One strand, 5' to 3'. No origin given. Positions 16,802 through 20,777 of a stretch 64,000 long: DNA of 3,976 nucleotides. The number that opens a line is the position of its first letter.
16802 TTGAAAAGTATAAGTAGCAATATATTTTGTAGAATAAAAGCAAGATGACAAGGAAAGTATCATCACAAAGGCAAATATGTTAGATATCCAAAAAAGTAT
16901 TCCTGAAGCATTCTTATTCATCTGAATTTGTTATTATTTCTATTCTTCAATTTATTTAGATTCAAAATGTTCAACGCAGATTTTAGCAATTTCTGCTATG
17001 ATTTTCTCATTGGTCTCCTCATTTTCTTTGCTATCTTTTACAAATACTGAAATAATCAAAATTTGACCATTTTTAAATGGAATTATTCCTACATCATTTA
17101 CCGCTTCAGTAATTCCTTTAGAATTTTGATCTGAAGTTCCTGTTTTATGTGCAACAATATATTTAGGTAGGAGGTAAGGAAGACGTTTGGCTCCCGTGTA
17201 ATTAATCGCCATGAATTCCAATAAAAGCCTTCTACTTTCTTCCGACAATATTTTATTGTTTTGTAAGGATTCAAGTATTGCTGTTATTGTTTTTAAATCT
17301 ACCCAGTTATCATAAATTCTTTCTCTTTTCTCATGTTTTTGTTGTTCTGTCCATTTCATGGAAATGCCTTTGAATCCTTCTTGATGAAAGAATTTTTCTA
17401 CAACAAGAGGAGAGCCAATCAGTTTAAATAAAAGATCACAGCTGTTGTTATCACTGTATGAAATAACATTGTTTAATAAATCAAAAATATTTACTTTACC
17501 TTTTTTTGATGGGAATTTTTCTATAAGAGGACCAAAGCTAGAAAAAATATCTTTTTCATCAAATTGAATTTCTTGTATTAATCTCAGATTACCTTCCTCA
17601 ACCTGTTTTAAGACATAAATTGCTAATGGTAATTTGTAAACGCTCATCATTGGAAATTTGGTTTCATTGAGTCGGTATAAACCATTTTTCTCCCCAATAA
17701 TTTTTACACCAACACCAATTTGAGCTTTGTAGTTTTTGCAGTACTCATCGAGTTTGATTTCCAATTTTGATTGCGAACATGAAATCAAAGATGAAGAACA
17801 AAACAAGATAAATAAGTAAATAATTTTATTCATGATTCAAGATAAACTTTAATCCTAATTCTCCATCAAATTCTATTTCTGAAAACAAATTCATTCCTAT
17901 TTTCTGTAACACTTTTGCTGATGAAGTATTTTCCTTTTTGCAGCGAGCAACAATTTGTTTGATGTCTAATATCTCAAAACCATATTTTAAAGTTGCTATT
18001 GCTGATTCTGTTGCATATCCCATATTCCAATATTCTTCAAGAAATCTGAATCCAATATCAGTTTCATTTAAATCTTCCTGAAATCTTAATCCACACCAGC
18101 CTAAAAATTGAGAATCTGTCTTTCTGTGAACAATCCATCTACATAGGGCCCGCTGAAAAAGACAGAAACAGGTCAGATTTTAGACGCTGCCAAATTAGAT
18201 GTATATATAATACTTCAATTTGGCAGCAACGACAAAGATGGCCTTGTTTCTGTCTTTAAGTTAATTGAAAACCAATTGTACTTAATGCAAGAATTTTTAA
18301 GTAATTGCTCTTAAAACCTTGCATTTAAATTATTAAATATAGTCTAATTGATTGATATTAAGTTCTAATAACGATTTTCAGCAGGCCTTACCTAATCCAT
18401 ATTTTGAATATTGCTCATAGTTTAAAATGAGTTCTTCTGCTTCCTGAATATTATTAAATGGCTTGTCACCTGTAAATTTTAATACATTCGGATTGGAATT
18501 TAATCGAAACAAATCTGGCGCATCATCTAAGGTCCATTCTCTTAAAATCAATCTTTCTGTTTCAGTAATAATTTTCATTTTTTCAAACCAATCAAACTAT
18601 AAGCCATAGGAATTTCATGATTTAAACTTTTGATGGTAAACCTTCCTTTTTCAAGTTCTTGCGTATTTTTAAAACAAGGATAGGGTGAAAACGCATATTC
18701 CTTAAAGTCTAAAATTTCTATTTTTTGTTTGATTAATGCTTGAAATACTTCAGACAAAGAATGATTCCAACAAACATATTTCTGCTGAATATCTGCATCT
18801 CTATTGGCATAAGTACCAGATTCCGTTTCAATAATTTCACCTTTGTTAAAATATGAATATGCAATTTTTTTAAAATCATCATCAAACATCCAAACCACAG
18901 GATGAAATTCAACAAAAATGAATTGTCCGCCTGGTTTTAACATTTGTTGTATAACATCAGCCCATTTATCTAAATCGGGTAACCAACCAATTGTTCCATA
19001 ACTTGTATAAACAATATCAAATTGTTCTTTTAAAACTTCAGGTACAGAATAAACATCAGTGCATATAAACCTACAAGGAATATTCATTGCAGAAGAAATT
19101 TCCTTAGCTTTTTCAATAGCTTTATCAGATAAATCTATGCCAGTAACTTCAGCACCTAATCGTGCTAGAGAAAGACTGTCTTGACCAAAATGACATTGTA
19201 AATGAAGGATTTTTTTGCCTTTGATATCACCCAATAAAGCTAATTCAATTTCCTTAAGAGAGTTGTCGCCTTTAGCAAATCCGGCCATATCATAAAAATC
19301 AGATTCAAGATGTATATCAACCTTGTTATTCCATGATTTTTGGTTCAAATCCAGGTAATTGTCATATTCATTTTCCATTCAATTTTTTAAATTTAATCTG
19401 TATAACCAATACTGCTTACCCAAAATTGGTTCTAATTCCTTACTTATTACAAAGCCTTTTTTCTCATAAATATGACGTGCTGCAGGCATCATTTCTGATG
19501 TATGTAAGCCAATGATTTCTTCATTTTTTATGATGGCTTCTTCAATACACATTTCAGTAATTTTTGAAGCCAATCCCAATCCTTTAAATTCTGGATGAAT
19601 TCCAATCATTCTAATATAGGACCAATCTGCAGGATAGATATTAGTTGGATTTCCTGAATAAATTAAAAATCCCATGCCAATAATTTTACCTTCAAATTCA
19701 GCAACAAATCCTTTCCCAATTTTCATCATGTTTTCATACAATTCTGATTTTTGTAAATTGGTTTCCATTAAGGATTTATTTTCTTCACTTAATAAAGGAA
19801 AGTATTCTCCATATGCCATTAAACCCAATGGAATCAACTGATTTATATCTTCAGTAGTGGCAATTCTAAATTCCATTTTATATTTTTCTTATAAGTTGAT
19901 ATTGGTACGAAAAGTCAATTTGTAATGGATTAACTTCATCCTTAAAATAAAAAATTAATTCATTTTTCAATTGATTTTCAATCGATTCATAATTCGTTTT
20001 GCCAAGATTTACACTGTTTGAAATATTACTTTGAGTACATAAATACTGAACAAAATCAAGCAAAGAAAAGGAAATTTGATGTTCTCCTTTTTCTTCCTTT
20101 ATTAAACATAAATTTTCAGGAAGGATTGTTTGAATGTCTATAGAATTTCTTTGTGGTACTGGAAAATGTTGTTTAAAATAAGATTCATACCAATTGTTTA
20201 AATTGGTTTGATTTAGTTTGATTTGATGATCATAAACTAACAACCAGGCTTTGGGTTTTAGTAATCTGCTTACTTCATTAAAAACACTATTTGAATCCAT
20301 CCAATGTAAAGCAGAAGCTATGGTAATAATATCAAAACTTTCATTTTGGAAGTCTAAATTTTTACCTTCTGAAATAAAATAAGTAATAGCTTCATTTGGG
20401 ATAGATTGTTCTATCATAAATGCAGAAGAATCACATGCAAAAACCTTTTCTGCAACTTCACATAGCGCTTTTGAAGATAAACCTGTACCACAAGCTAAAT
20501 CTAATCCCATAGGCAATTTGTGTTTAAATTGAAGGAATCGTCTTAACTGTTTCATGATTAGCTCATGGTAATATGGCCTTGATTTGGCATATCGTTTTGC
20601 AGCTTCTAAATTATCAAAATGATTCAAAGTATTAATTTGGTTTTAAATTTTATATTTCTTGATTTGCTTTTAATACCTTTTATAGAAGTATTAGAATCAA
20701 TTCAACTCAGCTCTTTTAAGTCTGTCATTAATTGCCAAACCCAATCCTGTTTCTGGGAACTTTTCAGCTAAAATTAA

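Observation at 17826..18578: MITE copy 1 interrupts a GNAT acetyltransferase gene inside a beta-lactamase/modifying-enzyme operon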

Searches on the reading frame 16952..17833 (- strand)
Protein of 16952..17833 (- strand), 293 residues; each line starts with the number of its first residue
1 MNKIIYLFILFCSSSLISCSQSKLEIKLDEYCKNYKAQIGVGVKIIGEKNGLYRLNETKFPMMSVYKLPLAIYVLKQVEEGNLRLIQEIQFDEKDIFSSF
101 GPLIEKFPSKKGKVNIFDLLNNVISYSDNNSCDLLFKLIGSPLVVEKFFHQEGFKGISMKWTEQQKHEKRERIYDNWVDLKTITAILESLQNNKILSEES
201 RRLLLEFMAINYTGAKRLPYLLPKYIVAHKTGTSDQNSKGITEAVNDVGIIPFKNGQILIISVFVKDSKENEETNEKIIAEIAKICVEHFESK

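Call 11: search_protein_families(library=pfam, proteins=[window:16952-17833:-], max_evalue=0.01)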
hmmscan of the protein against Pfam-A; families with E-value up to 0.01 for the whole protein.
window:16952-17833:- (293 aa): 2 families
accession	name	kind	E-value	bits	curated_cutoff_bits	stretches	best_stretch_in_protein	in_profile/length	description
PF13354.11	Beta-lactamase2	-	2.5e-34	118.9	22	1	56-265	17-214/214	Beta-lactamase enzyme family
PF00144.29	Beta-lactamase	-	0.001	18.8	27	1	57-129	47-109/329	Beta-lactamase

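Call 31: find_encoding_contigs(protein=window:16952-17833:-, flank=6000, max_places=8)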
Protein window:16952-17833:- (293 aa): 1 contig read that carries it; 1 place shown.
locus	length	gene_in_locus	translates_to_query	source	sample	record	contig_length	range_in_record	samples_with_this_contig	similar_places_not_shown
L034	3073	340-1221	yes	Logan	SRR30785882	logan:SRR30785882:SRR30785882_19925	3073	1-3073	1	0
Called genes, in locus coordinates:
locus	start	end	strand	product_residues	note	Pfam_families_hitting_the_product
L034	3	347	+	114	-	?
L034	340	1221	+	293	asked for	PF13354:Beta-lactamase2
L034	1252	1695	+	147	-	-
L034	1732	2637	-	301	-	PF00551:Formyl_trans_N, PF02911:Formyl_trans_C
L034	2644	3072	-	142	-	?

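Call 56: search_protein_families(library=ncbifam, proteins=[window:16952-17833:-], max_evalue=0.001)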
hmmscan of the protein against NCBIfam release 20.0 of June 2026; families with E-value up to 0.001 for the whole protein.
window:16952-17833:- (293 aa): 101 families (the best 25 are shown)
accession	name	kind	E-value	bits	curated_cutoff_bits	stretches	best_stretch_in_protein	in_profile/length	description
NF012099.1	SubclassA2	equivalog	1e-75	254.4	320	1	24-290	2-270/275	class A beta-lactamase, subclass A2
NF033103.1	bla_class_A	equivalog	2.7e-64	216.8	200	1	28-289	2-256/257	class A beta-lactamase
NF000447.2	bla-A_Chryseo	exception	1.1e-59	202.1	510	1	1-291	1-291/292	CGA/CIA family class A beta-lactamase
NF000390.2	blaVEB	exception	5.1e-57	193.2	670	1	7-290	11-296/299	VEB family extended-spectrum class A beta-lactamase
NF000298.2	blaTLA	exception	1.5e-55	188.4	640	1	24-286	36-300/309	TLA family extended-spectrum class A beta-lactamase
NF000389.2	blaPER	exception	8.5e-53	179.5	650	1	8-287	15-295/308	PER family extended-spectrum class A beta-lactamase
NF000511.2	blaCME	exception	2.8e-51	174.5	600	1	1-290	1-293/299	CME family extended-spectrum class A beta-lactamase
NF041445.1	blaRATA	exception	7.8e-51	173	660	1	7-290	10-299/302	RATA family class A beta-lactamase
NF033102.1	bla_CepA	exception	2.6e-47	161.3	660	1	6-290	10-295/300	CepA family extended-spectrum class A beta-lactamase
NF040467.1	blaRAA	exception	1.8e-46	158.5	590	1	1-291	1-289/290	RAA family extended-spectrum beta-lactamase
NF000446.2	blaCIA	exception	2.2e-45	154.8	640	1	1-291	1-291/292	CIA family extended-spectrum class A beta-lactamase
NF040609.1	blaRASA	exception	5.7e-42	143.8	600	1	4-290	9-292/295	RASA family extended-spectrum class A beta-lactamase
NF045651.1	blaMUN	exception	1.5e-39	136.1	640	1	7-290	6-288/290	MUN family extended-spectrum class A beta-lactamase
NF033098.1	bla_CblA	exception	2.7e-39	135.1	625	1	7-286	9-291/296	CblA family class A beta-lactamase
NF000538.1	classA_carba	equivalog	1.5e-24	86.8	390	1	36-289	6-253/254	carbapenem-hydrolyzing class A beta-lactamase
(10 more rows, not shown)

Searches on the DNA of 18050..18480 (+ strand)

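Call 19: search_rna_families(source=window, start=18050, end=18480, threshold=evalue, max_evalue=10)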
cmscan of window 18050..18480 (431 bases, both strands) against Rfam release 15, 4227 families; matches with E-value up to 10: 7.
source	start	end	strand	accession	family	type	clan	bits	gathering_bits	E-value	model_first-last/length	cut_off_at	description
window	18163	18252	+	RF04056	mir-982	Gene; miRNA;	-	24.5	70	0.039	1-89/89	no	mir-982 microRNA precursor family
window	18158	18257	-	RF04127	MIR8007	Gene; miRNA;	-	20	195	0.15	21-204/226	no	MIR8007 microRNA precursor family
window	18161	18254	-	RF00969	mir-556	Gene; miRNA;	-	18.3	84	1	1-88/88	no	mir-556 microRNA precursor family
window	18165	18298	+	RF02365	Yfr17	Gene; sRNA;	-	17.4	50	0.76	1-264/264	no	Cyanobacterial functional RNA 17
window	18372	18448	+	RF01455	DPB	Cis-reg;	-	16.9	40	6.5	1-86/86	no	Stem loopII regulatory element in POLB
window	18136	18193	-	RF02147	MEG8_3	Gene; lncRNA;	-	14.6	40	0.28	1-66/66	no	Maternally expressed 8 exon 3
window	18217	18311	+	RF02881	MH_s25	Gene; sRNA;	-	12.9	114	6.4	82-184/207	no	Mesorhizobail RNA 25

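Call 54: search_dna_similar(query=window:18141-18395:+, collection=plasmids, mode=distant, max_evalue=0.01, max_rows=10)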
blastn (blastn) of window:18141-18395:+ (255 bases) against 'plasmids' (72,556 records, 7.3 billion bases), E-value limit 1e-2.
No match.

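Call 55: search_dna_similar(query=window:18141-18395:+, collection=phages, mode=distant, max_evalue=0.01, max_rows=10)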
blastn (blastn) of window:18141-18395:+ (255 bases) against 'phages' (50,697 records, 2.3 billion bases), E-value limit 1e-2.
No match.

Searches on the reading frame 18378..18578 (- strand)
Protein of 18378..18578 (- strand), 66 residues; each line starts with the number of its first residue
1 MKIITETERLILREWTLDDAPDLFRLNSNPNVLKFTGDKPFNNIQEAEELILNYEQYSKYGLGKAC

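Call 30: find_encoding_contigs(protein=window:18378-18578:-, flank=6000, max_places=8)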
Protein window:18378-18578:- (66 aa): no gene with exactly this product is on record in the collection.

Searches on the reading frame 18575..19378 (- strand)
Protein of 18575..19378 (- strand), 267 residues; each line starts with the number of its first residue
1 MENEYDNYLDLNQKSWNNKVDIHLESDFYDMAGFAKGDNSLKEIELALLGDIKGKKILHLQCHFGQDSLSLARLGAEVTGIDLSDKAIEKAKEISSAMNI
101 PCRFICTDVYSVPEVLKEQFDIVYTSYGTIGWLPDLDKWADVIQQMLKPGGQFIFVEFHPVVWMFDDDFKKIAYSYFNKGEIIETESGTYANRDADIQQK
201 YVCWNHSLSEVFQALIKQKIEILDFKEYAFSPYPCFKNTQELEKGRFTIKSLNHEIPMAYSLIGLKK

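Call 11: search_protein_families(library=pfam, proteins=[window:18575-19378:-], max_evalue=0.01)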
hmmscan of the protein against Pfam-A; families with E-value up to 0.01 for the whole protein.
window:18575-19378:- (267 aa): 9 families
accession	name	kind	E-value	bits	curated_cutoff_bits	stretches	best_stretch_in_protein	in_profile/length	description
PF13649.12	Methyltransf_25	-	1.1e-14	55.3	27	1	57-151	1-97/97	Methyltransferase domain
PF08241.18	Methyltransf_11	-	4.6e-14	53.3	21.2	1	59-155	2-95/95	Methyltransferase domain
PF13847.12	Methyltransf_31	-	6.7e-12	45.7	27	1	53-159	3-113/145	Methyltransferase domain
PF08242.18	Methyltransf_12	-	4.3e-11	43.8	30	1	58-153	1-98/98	Methyltransferase domain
PF13489.12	Methyltransf_23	-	8.2e-08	32.6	27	1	51-159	20-120/164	Methyltransferase domain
PF01209.24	Ubie_methyltran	-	2.2e-07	30.9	20.1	1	48-175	42-172/233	ubiE/COQ5 methyltransferase family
PF05724.17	TPMT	-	1.7e-05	25.1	26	1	55-156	39-154/218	Thiopurine S-methyltransferase (TPMT)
PF03848.20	TehB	-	3.9e-05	23.6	20.4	1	52-125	29-101/193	Tellurite resistance protein TehB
PF01861.22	BpsA_C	-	0.0024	17.6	27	1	33-125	23-118/243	Branched-chain polyamine synthase A C-terminal domain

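Call 32: find_encoding_contigs(protein=window:18575-19378:-, flank=6000, max_places=8)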
Protein window:18575-19378:- (267 aa): no gene with exactly this product is on record in the collection.
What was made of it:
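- Tried and rejected: Exact-protein look-ups for the 66-aa fragment and the neighbouring methyltransferase (calls 30, 32): not on record.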

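Call 56: search_protein_families(library=ncbifam, proteins=[window:18575-19378:-], max_evalue=0.001)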
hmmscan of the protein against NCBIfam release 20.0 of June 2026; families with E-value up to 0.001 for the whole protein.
window:18575-19378:- (267 aa): 26 families (the best 25 are shown)
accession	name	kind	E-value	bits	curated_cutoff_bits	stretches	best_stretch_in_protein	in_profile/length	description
TIGR01983.1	UbiG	equivalog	5.7e-13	48.7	102.95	1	50-155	46-151/228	bifunctional 2-polyprenyl-6-hydroxyphenol methylase/3-demethylubiquinol 3-O-methyltransferase UbiG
NF040539.1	AST_met_ArsM_2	exception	1.6e-09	38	240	1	53-161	56-172/262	putative arsinothricin biosynthesis methyltransferase ArsM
TIGR04290.1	meth_Rta_06860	hypoth_equivalog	1e-08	34.9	300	1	41-124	37-120/226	TIGR04290 family methyltransferase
TIGR02021.1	BchM-ChlM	equivalog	2.9e-08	33.4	158.9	1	36-124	35-123/218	magnesium protoporphyrin IX methyltransferase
TIGR01934.1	MenG_MenH_UbiE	subfamily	4e-08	32.8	158.35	1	49-172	35-158/223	ubiquinone/menaquinone biosynthesis methyltransferase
NF041536.1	ArsM_DUF2284_UU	exception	6.3e-08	31.4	575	1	49-158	71-183/459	arsenite methyltransferase/DUF2284 domain selenoprotein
NF001244.0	PRK00216.1-5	equivalog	8.5e-08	31.8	216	1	49-165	44-163/236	bifunctional demethylmenaquinone methyltransferase/2-methoxy-6-polyprenyl-1,4-benzoquinol methylase UbiE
NF008264.0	PRK11036.1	equivalog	2.3e-07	30.5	366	1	56-154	47-146/261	tRNA uridine 5-oxyacetic acid(34) methyltransferase CmoM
NF041537.1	ArsM_AhpD_UU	exception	2.5e-07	29.8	510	1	51-157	73-182/345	arsenite methyltransferase/AhpD domain selenoprotein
NF007610.0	PRK10258.1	equivalog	3.6e-07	29.8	342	1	45-156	34-139/251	malonyl-ACP O-methyltransferase BioC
TIGR02072.1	BioC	equivalog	6.8e-07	29.3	184.95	1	55-158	36-135/244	malonyl-ACP O-methyltransferase BioC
TIGR04345.1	ovoA_Cterm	equivalog_domain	8.6e-07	28.7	170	1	18-97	5-85/242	putative 4-mercaptohistidine N1-methyltransferase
NF045882.1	PLipidMtase_Leg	equivalog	1.1e-06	28.6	390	1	57-172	46-164/207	phospholipid N-methyltransferase PmtA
NF008992.0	PRK12335.1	equivalog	1.1e-06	28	303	1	51-126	120-193/289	SAM-dependent methyltransferase TehB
NF047649.1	MTase_UXPK_star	exception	1.1e-06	27.9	460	1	50-177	73-203/283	methyltransferase/UXPK-star double selenoprotein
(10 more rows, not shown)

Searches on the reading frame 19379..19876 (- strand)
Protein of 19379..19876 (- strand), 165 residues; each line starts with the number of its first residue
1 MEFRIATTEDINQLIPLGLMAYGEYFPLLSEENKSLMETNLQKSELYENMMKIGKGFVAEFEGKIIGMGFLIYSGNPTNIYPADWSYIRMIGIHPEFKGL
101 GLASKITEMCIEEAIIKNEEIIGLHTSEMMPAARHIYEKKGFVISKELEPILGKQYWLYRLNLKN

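Call 11: search_protein_families(library=pfam, proteins=[window:19379-19876:-], max_evalue=0.01)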
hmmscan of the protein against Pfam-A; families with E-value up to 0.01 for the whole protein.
window:19379-19876:- (165 aa): 6 families
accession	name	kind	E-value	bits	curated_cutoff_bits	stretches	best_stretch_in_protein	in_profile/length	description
PF13508.13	Acetyltransf_7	-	2.3e-11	44.3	27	1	56-143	5-83/84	Acetyltransferase (GNAT) domain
PF00583.31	Acetyltransf_1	-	1.7e-10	41.6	20.7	1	52-142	31-116/116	Acetyltransferase (GNAT) family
PF13673.13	Acetyltransf_10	-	7.6e-08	32.8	23.6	1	38-145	14-110/128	Acetyltransferase (GNAT) domain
PF08445.16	FR47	-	6.5e-06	26.5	22.1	1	84-143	20-78/86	FR47-like protein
PF13527.13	Acetyltransf_9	-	8.4e-05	23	25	1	36-142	28-124/127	Acetyltransferase (GNAT) domain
PF17013.11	Acetyltransf_15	-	0.0031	17.4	35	1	91-143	78-137/210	Putative acetyl-transferase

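Call 52: find_encoding_contigs(protein=window:19379-19876:-, flank=6000, max_places=6)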
Protein window:19379-19876:- (165 aa): 1 contig read that carries it; 1 place shown.
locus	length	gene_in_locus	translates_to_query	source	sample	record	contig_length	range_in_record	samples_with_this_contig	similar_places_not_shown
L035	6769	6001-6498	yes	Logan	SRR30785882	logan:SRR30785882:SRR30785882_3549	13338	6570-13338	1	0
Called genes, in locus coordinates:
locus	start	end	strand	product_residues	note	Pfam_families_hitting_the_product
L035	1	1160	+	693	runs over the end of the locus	PF13089:PP_kinase_N, PF02503:PP_kinase, PF17941:PP_kinase_C_1, PF13091:PLDc_2 (weak), PF13090:PP_kinase_C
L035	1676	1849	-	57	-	-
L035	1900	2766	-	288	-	PF03881:Fructosamin_kin, PF01636:APH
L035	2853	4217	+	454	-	PF00072:Response_reg, PF00158:Sigma54_activat, PF14532:Sigma54_activ_2, PF00004:AAA (weak), PF07728:AAA_5 (weak), PF25601:AAA_lid_14, PF02954:HTH_8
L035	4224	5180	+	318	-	PF01300:Sua5_yciO_yrdC, PF03481:Sua5_C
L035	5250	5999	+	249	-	PF13489:Methyltransf_23, PF01209:Ubie_methyltran, PF13847:Methyltransf_31, PF08241:Methyltransf_11, PF08242:Methyltransf_12, PF13649:Methyltransf_25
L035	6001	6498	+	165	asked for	PF00583:Acetyltransf_1, PF13673:Acetyltransf_10, PF13508:Acetyltransf_7, PF08445:FR47 (weak)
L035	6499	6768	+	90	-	?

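Call 56: search_protein_families(library=ncbifam, proteins=[window:19379-19876:-], max_evalue=0.001)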
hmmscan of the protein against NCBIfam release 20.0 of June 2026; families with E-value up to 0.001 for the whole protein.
window:19379-19876:- (165 aa): 0 families

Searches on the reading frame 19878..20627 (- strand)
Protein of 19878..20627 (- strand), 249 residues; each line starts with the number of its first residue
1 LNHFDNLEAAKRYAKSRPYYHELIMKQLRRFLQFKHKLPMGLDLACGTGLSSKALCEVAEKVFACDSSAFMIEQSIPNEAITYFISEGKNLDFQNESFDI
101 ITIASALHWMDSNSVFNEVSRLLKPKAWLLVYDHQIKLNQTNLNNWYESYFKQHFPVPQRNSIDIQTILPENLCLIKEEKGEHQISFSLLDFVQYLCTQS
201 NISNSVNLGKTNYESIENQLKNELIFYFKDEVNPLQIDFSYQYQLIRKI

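Call 11: search_protein_families(library=pfam, proteins=[window:19878-20627:-], max_evalue=0.01)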
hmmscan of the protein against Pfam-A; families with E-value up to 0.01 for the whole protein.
window:19878-20627:- (249 aa): 6 families
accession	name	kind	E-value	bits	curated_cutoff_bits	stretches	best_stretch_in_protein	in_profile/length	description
PF08241.18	Methyltransf_11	-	1.9e-15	57.7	21.2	1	42-130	1-94/95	Methyltransferase domain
PF13649.12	Methyltransf_25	-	2.1e-13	51.2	27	1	42-125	2-95/97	Methyltransferase domain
PF01209.24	Ubie_methyltran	-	2.9e-10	40.3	20.1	1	41-157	51-176/233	ubiE/COQ5 methyltransferase family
PF13847.12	Methyltransf_31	-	1.2e-09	38.5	27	1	42-142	8-128/145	Methyltransferase domain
PF08242.18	Methyltransf_12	-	8.9e-09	36.4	30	1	42-129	1-98/98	Methyltransferase domain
PF13489.12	Methyltransf_23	-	1.1e-07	32.2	27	1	20-163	5-150/164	Methyltransferase domain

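Call 53: find_encoding_contigs(protein=window:19878-20627:-, flank=6000, max_places=6)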
Protein window:19878-20627:- (249 aa): 1 contig read that carries it; 1 place shown.
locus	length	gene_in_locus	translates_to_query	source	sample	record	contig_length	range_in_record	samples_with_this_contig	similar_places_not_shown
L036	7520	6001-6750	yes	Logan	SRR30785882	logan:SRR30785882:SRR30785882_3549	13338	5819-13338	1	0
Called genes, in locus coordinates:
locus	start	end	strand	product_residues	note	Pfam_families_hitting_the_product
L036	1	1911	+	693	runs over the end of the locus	PF13089:PP_kinase_N, PF02503:PP_kinase, PF17941:PP_kinase_C_1, PF13091:PLDc_2 (weak), PF13090:PP_kinase_C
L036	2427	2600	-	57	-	-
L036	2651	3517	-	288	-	PF03881:Fructosamin_kin, PF01636:APH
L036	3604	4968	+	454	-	PF00072:Response_reg, PF00158:Sigma54_activat, PF14532:Sigma54_activ_2, PF00004:AAA (weak), PF07728:AAA_5 (weak), PF25601:AAA_lid_14, PF02954:HTH_8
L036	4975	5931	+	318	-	PF01300:Sua5_yciO_yrdC, PF03481:Sua5_C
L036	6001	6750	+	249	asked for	PF13489:Methyltransf_23, PF01209:Ubie_methyltran, PF13847:Methyltransf_31, PF08241:Methyltransf_11, PF08242:Methyltransf_12, PF13649:Methyltransf_25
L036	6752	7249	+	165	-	PF00583:Acetyltransf_1, PF13673:Acetyltransf_10, PF13508:Acetyltransf_7, PF08445:FR47 (weak)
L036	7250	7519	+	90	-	?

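Call 56: search_protein_families(library=ncbifam, proteins=[window:19878-20627:-], max_evalue=0.001)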
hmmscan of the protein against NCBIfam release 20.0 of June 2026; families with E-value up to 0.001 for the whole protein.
window:19878-20627:- (249 aa): 21 families
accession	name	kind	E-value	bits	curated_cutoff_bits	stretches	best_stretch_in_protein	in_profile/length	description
TIGR02072.1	BioC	equivalog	2.5e-14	53.7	184.95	1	24-180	19-178/244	malonyl-ACP O-methyltransferase BioC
TIGR01934.1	MenG_MenH_UbiE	subfamily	7.9e-14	51.5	158.35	1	41-156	43-165/223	ubiquinone/menaquinone biosynthesis methyltransferase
NF001241.0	PRK00216.1-2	equivalog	1.1e-12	48.2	327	1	42-157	56-172/231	demethylmenaquinone methyltransferase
NF001244.0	PRK00216.1-5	equivalog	4.1e-12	45.9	216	1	37-157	50-178/236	bifunctional demethylmenaquinone methyltransferase/2-methoxy-6-polyprenyl-1,4-benzoquinol methylase UbiE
NF045667.1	MTase_DVU1556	equivalog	2.3e-11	43.5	155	1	42-139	27-127/213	DVU_1556 family methyltransferase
NF007610.0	PRK10258.1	equivalog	3e-07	30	342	1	35-127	40-134/251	malonyl-ACP O-methyltransferase BioC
NF043040.1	corrin_prot_MT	hypoth_equivalog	1.7e-06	27.7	180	1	42-134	46-150/216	corrinoid protein-associated methyltransferase CpaM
NF041536.1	ArsM_DUF2284_UU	exception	4.8e-06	25.2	575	1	42-149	81-199/459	arsenite methyltransferase/DUF2284 domain selenoprotein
TIGR01983.1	UbiG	equivalog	1e-05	25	102.95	1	42-131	54-151/228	bifunctional 2-polyprenyl-6-hydroxyphenol methylase/3-demethylubiquinol 3-O-methyltransferase UbiG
NF001240.0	PRK00216.1-1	equivalog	1.3e-05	24.4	378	1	42-156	68-192/251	bifunctional demethylmenaquinone methyltransferase/2-methoxy-6-polyprenyl-1,4-benzoquinol methylase UbiE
NF045823.1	PthPhpthDimycoMt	equivalog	2.7e-05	23.5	300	1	81-166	115-198/256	phthiotriol/phenolphthiotriol dimycocerosates methyltransferase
NF001786.0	PRK00517.2-4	equivalog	2.9e-05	23.3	327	0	28-80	134-186/277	50S ribosomal protein L11 methyltransferase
NF001242.0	PRK00216.1-3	equivalog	5.5e-05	22.7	351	1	78-151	121-194/258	bifunctional demethylmenaquinone methyltransferase/2-methoxy-6-polyprenyl-1,4-benzoquinol methylase UbiE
TIGR04345.1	ovoA_Cterm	equivalog_domain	6.5e-05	22.6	170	0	39-76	43-80/242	putative 4-mercaptohistidine N1-methyltransferase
NF045825.1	FAmtase_mtf2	equivalog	7.2e-05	22.1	400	1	83-147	109-171/248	fatty-acid O-methyltransferase Mtf2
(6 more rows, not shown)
